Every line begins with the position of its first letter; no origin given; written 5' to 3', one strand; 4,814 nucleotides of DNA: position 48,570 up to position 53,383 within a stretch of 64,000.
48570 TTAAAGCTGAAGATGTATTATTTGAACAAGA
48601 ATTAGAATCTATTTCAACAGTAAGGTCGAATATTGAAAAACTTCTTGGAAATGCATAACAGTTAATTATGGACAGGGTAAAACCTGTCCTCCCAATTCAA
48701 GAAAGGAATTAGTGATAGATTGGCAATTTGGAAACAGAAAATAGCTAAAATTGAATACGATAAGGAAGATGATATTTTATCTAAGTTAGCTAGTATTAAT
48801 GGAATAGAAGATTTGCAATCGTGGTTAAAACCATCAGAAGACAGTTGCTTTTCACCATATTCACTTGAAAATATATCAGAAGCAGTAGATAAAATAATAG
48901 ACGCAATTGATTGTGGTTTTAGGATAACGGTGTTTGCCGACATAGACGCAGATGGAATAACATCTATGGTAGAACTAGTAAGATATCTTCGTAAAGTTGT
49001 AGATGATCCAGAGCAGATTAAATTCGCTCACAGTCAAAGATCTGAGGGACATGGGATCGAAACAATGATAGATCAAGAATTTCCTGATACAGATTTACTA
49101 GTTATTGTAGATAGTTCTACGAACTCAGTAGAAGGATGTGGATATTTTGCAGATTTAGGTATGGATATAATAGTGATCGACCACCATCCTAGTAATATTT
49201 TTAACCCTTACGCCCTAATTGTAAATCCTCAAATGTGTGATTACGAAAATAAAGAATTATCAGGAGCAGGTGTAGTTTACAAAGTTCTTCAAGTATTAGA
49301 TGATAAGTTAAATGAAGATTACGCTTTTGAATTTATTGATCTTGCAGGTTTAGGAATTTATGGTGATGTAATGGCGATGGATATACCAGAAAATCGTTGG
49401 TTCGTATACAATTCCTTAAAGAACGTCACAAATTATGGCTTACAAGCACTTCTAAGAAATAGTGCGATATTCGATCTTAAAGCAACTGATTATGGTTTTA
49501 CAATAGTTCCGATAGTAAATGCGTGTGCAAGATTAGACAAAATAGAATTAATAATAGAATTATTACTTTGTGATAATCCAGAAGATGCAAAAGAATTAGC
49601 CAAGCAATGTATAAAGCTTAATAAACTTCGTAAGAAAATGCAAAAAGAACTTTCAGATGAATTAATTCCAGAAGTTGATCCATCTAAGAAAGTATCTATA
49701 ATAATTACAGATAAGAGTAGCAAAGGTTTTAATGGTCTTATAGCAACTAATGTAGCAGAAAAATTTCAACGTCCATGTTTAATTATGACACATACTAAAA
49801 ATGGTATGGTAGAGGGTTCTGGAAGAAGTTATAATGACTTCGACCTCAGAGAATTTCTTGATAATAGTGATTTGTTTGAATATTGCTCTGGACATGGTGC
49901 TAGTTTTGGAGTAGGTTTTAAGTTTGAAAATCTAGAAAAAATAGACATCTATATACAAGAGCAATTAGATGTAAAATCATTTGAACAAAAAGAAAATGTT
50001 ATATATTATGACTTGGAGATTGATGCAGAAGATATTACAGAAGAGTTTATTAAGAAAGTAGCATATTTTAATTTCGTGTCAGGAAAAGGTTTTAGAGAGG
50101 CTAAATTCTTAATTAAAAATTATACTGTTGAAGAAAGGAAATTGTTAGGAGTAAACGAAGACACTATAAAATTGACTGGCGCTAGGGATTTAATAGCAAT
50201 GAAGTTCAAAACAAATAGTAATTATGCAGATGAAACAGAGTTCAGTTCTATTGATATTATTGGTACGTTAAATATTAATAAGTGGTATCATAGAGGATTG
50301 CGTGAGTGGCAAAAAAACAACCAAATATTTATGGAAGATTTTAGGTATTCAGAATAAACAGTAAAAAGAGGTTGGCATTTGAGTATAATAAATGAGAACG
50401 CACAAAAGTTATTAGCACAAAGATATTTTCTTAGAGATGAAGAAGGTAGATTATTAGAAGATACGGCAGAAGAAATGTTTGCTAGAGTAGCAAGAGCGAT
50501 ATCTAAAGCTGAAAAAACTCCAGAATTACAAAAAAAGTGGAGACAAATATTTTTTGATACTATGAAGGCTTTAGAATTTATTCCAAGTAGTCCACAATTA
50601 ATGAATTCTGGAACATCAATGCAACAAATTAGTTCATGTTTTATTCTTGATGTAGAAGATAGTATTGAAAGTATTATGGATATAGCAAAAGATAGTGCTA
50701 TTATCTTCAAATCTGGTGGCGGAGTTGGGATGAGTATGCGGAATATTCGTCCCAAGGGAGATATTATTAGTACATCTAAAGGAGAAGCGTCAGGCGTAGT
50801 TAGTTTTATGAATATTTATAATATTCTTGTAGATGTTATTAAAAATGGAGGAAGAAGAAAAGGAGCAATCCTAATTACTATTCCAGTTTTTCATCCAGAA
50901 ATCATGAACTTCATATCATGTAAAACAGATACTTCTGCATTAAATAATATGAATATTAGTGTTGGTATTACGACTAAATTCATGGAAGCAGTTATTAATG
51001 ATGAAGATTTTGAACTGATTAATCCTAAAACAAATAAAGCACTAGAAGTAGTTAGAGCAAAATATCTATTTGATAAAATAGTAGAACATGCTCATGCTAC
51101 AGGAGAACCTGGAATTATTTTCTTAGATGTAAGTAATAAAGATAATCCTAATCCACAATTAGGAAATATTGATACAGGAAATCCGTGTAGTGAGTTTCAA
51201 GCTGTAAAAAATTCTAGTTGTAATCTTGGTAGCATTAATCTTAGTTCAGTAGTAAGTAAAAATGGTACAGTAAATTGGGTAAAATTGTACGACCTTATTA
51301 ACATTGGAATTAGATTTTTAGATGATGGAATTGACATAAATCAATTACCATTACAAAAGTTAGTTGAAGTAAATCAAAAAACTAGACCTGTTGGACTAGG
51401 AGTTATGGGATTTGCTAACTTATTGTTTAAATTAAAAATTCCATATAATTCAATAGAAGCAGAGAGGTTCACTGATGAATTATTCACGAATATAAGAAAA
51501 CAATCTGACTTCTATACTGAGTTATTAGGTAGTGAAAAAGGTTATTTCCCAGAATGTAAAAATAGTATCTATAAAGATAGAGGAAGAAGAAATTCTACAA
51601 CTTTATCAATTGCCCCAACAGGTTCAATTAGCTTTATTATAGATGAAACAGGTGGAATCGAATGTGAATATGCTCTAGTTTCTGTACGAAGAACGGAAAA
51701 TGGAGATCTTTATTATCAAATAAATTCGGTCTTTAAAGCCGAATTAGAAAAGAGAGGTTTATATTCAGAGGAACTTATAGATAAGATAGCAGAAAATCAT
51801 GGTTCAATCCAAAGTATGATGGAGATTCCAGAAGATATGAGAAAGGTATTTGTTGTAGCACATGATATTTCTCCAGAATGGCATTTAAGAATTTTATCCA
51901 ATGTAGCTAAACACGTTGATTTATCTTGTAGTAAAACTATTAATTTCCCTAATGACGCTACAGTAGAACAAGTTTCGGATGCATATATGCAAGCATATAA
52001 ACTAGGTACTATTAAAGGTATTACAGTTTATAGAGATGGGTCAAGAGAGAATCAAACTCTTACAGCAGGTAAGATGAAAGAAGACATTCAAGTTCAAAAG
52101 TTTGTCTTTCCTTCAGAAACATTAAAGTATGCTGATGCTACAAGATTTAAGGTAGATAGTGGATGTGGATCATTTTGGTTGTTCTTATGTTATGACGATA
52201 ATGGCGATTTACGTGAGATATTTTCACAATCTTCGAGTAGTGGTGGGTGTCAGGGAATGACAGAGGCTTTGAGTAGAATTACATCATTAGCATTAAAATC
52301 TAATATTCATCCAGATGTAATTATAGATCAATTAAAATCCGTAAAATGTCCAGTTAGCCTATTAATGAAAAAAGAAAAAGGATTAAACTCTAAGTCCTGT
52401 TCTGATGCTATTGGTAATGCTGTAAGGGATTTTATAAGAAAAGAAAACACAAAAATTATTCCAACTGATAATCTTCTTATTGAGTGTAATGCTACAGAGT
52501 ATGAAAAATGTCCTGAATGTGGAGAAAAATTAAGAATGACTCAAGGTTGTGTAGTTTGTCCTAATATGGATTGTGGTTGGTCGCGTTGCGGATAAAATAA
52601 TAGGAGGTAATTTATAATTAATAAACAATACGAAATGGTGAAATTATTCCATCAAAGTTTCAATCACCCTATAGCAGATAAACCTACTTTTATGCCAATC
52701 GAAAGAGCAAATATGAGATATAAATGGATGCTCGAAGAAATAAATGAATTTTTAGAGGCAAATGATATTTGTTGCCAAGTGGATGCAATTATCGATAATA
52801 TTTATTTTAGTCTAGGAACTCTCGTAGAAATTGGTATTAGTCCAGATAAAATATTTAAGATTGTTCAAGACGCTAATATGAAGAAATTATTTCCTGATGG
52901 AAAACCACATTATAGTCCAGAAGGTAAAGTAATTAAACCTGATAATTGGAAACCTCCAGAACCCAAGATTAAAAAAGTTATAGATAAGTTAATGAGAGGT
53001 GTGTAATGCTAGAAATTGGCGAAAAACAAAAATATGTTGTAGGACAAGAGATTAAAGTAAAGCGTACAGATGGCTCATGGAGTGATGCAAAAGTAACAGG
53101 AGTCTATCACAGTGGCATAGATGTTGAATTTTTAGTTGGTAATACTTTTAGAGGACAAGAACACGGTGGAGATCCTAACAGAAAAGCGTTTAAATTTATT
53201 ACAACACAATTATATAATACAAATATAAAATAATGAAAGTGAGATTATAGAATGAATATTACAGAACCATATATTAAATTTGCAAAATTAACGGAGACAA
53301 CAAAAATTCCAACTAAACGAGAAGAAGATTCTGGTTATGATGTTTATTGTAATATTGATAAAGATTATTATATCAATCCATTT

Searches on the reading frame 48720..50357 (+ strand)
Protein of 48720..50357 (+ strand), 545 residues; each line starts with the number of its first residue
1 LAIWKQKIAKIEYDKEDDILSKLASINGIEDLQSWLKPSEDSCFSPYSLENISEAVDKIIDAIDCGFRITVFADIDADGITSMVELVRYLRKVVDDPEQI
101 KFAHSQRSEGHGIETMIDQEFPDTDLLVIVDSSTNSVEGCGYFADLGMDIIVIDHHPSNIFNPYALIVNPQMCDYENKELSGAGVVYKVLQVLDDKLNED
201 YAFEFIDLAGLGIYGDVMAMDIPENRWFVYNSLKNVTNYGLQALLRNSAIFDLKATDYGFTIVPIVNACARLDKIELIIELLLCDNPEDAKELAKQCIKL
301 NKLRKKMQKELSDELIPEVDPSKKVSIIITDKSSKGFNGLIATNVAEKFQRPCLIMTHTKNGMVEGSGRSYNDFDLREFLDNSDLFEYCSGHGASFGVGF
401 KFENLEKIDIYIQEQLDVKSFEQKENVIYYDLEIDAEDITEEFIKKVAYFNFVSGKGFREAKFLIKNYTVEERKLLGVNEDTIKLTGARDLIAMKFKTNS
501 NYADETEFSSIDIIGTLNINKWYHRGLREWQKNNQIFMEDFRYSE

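Call 62: search_protein_families(library=phrogs, proteins=[window:48720-50357:+], max_evalue=0.00001)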
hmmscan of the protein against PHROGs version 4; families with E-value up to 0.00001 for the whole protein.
window:48720-50357:+ (545 aa): 1 family
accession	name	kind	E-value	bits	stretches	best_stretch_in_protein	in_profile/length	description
phrog_2484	-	DNA, RNA and nucleotide metabolism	3.1e-139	466.1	1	7-544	6-559/564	RecJ-like ssDNA exonuclease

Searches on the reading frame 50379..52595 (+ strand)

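Call 62: search_protein_families(library=phrogs, proteins=[window:50379-52595:+], max_evalue=0.00001)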
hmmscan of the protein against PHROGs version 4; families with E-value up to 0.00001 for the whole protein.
window:50379-52595:+ (738 aa): 10 families
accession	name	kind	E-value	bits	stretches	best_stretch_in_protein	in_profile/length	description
phrog_84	-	DNA, RNA and nucleotide metabolism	9.5e-146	488.3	1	9-737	203-973/975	ribonucleoside-diphosphate reductase large subunit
phrog_3987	-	DNA, RNA and nucleotide metabolism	1e-46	160.5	1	7-218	144-357/467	ribonucleotide reductase large subunit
phrog_3844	-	moron, auxiliary metabolic gene and host takeover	4.4e-36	125.8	2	203-399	68-275/451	NrdA-like aerobic NDP reductase large subunit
phrog_367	-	DNA, RNA and nucleotide metabolism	3.5e-34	119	1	128-558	250-657/701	ribonucleotide reductase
phrog_30939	-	DNA, RNA and nucleotide metabolism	3.1e-26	92.5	1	53-547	467-954/977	ribonucleotide reductase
phrog_6132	-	DNA, RNA and nucleotide metabolism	4.4e-20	73.4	1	58-155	188-286/530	ribonucleotide reductase large subunit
phrog_12229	-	DNA, RNA and nucleotide metabolism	2e-17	63.8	1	40-223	32-214/577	ribonucleotide reductase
phrog_22953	-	DNA, RNA and nucleotide metabolism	3.6e-11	44.4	1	122-218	6-106/201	ribonucleotide reductase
phrog_23565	-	DNA, RNA and nucleotide metabolism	2.1e-06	29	0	598-738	44-199/199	ribonucleotide reductase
phrog_29665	-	unknown function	3.1e-06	28.3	0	333-413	75-150/150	-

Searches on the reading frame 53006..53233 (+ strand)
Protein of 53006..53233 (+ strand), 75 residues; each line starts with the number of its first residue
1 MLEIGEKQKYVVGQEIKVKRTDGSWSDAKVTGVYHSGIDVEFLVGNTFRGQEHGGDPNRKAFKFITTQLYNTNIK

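Call 78: find_related_loci(query=window:53006-53233:+, collection=viral_contigs, flank=600)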
Query window:53006-53233:+ (75 aa) in viral_contigs; peptide patterns used: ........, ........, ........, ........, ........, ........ (x = any residue, [..] = any of these).
7 stretches matched a pattern, but none encodes a relative of the query by tblastn (E <= 1e-3).
